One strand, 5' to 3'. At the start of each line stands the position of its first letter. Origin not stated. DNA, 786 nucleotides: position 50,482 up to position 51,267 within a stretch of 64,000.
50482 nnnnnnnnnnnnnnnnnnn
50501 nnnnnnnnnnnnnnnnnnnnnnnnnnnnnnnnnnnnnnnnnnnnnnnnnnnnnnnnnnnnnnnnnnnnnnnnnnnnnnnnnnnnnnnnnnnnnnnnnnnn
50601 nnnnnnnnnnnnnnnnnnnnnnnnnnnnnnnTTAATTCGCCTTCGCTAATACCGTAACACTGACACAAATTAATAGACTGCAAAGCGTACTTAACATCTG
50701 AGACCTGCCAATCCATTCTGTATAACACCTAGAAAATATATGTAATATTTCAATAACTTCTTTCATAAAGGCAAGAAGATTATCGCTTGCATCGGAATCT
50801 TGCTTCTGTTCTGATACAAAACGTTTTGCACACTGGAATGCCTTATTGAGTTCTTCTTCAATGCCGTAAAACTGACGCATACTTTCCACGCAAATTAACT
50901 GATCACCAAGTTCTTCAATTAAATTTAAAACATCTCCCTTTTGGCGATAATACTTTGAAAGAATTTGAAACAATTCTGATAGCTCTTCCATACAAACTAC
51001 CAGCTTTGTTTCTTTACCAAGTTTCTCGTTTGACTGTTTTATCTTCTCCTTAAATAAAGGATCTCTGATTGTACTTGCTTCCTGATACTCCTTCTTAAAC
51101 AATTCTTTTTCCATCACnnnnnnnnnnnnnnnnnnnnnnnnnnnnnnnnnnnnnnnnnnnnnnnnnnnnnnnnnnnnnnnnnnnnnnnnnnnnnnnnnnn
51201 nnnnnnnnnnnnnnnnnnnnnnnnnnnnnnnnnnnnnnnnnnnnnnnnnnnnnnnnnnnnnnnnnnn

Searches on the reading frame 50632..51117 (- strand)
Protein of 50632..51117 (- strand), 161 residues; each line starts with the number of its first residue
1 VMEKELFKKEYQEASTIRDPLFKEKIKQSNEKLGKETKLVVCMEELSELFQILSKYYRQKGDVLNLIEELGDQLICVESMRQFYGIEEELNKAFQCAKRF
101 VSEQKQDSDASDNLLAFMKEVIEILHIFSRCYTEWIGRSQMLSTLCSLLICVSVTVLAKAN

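Call 18: search_protein_families(library=phrogs, proteins=[window:50632-51117:-], max_evalue=0.01)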
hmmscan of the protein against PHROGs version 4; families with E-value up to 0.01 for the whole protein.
window:50632-51117:- (161 aa): 2 families
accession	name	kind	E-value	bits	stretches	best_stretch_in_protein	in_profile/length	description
phrog_2245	-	other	2.5e-11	44.8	1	23-94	122-194/218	nucleoside triphosphate pyrophosphohydrolase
phrog_4856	-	other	5.5e-05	23.9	1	24-88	75-150/195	nucleoside triphosphate pyrophosphohydrolase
